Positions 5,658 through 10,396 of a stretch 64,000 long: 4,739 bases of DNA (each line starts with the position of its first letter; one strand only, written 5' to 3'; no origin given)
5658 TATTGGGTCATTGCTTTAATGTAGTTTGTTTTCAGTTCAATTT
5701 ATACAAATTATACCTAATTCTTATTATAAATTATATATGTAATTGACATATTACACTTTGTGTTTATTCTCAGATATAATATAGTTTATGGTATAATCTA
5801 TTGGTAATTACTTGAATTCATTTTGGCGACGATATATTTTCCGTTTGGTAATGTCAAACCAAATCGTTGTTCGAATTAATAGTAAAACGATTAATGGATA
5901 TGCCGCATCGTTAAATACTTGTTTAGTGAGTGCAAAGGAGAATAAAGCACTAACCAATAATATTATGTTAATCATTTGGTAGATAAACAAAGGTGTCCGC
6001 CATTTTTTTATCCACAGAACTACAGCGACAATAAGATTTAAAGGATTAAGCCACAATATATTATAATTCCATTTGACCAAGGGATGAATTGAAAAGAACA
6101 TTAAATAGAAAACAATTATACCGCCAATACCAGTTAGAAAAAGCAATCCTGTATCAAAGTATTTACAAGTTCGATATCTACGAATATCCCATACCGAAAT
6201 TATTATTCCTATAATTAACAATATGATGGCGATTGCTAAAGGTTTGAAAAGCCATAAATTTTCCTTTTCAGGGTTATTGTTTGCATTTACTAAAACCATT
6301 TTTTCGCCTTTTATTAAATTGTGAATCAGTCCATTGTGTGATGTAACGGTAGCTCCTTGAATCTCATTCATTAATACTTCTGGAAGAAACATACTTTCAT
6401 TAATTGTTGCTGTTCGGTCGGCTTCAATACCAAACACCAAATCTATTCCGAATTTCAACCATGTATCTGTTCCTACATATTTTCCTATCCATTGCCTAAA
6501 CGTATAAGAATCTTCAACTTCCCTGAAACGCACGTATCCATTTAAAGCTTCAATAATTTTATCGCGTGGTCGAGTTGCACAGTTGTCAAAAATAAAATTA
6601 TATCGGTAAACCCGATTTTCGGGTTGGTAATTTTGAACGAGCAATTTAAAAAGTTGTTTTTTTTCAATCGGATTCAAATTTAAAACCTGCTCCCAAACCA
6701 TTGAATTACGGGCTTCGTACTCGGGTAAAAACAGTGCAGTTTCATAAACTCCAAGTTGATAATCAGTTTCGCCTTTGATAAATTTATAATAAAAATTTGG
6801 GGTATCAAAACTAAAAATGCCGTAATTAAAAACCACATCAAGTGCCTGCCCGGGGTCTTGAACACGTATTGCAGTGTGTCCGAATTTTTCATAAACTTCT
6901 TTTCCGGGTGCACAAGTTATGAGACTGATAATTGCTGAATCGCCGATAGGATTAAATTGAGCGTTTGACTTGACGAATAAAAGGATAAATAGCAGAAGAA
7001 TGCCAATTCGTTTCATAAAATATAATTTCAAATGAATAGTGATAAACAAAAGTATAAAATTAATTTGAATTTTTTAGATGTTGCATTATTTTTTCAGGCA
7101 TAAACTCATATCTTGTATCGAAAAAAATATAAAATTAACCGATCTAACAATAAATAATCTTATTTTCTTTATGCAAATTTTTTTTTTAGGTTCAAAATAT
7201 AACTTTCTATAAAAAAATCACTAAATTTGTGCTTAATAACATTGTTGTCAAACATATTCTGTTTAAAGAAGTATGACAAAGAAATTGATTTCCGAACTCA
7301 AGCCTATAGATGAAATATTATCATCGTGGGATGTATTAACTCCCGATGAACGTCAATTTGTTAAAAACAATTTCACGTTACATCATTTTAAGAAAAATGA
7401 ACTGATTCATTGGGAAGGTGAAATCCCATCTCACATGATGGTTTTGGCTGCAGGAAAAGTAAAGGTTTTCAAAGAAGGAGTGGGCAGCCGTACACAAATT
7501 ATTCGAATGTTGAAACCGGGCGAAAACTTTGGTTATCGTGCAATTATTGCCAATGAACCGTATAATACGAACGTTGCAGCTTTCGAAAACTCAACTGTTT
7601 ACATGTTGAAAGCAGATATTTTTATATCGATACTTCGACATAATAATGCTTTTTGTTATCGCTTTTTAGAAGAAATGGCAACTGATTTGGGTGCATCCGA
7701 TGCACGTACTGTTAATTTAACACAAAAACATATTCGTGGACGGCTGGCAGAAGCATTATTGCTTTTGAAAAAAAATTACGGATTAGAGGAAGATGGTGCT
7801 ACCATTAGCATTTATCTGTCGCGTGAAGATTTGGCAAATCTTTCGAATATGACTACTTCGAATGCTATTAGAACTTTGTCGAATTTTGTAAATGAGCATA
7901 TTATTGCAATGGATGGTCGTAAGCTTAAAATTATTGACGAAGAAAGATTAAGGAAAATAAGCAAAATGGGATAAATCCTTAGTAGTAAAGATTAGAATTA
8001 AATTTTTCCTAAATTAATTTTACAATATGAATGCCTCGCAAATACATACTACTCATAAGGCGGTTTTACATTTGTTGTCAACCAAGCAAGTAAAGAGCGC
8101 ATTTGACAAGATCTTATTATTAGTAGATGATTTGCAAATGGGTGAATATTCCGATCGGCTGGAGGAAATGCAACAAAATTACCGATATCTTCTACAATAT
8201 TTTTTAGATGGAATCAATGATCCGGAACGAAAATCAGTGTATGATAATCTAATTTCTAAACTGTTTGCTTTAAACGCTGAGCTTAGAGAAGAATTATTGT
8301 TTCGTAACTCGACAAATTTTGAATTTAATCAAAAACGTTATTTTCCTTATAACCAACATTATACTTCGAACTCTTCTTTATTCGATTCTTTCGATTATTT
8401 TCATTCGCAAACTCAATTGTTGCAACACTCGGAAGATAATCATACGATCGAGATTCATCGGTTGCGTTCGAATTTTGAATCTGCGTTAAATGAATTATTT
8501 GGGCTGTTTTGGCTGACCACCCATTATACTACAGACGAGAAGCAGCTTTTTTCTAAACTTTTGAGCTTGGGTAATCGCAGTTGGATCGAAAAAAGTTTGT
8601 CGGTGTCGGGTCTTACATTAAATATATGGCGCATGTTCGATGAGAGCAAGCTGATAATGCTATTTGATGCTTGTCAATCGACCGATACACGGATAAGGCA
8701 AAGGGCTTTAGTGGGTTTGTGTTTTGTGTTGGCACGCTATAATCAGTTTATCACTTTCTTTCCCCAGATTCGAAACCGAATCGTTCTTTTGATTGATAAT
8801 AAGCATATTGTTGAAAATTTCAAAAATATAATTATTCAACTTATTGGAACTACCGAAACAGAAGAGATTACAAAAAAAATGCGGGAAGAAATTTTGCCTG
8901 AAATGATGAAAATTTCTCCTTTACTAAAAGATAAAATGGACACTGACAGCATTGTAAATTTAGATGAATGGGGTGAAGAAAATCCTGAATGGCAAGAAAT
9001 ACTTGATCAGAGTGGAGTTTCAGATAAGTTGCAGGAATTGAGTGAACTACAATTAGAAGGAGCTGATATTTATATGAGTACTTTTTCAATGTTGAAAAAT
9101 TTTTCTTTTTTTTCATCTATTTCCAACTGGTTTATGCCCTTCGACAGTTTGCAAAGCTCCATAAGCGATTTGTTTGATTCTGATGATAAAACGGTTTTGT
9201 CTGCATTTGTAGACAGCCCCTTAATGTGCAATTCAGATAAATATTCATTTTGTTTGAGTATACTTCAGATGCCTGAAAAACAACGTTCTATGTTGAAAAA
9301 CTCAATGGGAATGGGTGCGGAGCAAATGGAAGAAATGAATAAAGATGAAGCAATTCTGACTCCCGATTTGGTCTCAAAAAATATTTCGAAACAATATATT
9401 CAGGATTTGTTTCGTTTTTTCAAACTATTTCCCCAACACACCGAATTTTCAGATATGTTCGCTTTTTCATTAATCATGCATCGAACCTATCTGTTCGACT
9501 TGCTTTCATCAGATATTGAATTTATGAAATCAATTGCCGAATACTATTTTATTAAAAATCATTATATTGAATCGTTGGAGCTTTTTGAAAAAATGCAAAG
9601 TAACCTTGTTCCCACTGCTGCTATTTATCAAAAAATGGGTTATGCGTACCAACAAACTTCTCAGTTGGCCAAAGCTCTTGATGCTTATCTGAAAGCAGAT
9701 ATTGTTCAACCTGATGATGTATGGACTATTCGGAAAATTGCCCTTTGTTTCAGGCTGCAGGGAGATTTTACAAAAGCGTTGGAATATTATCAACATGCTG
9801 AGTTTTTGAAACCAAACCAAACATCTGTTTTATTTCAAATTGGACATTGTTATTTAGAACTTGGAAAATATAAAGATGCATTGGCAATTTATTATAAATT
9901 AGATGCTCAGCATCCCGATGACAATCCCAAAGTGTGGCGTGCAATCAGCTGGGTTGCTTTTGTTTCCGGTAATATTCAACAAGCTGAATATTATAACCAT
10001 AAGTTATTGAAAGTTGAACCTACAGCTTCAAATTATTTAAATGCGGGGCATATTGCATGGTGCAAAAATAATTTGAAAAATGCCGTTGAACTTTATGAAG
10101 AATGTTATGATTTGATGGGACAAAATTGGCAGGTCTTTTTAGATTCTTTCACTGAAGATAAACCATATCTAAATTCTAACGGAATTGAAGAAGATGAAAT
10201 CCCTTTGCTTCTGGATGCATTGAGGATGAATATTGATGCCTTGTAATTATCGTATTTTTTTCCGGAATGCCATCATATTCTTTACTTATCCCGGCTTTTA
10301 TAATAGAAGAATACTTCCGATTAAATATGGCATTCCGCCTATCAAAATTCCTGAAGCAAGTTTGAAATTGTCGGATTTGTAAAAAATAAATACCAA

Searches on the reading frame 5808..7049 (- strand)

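Call 77: search_protein_families(library=pfam, proteins=[window:5808-7049:-], max_evalue=0.00001)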
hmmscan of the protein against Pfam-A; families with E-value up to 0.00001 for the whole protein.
window:5808-7049:- (413 aa): 2 families
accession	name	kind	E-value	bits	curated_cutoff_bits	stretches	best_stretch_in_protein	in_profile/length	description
PF25221.1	5TMH_Lnb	-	2.9e-35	121.9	25.2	1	264-403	3-142/144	Lnb transmembrane domain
PF13387.12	Lnb_N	-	2.1e-25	89.7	22.2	1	38-178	13-160/175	Lnb N-terminal periplasmic domain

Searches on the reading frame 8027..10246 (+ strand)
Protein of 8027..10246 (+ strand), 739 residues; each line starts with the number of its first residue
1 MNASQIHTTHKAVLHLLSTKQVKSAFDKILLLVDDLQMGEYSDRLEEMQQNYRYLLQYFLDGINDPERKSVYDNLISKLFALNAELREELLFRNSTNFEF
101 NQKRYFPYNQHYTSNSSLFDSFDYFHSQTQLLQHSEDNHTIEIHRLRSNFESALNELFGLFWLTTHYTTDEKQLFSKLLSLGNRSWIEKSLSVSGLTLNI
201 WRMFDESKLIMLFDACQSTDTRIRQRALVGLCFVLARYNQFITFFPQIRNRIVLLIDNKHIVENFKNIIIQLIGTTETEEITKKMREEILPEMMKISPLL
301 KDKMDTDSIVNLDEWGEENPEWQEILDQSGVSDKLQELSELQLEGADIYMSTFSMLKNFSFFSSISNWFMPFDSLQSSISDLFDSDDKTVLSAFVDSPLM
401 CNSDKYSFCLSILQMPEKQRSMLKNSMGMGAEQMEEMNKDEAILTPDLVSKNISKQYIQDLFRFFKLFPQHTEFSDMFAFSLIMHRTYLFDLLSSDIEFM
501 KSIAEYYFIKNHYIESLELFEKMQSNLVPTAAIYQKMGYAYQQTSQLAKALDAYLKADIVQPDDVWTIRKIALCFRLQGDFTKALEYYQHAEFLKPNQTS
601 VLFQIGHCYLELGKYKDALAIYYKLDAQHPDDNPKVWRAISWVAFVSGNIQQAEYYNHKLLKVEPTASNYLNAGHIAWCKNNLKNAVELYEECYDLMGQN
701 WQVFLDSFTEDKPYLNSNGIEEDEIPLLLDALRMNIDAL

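Call 77: search_protein_families(library=pfam, proteins=[window:8027-10246:+], max_evalue=0.00001)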
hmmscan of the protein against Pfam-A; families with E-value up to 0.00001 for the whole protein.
window:8027-10246:+ (739 aa): 8 families
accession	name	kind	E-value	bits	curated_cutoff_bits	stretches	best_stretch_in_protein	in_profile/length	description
PF13424.12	TPR_12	-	4.5e-14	52.8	30.1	0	563-591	43-71/77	Tetratricopeptide repeat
PF07719.23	TPR_2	-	2.3e-12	46.5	27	0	571-597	7-33/34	Tetratricopeptide repeat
PF14559.12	TPR_19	-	1.4e-09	38.6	25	1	578-640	4-65/68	Tetratricopeptide repeat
PF13428.12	TPR_14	-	9.1e-09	35.6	23.5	0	602-639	4-40/44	Tetratricopeptide repeat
PF13181.12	TPR_8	-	1.4e-08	34.7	25.7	0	601-624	3-26/34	Tetratricopeptide repeat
PF00515.34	TPR_1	-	1.3e-07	31.6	27.8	0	571-597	7-33/34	Tetratricopeptide repeat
PF12895.13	ANAPC3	-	3.8e-07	30.7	27.2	1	571-622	29-79/82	Anaphase-promoting complex, cyclosome, subunit 3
PF13432.12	TPR_16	-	6.5e-06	26.9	32.7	0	578-632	10-64/65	Tetratricopeptide repeat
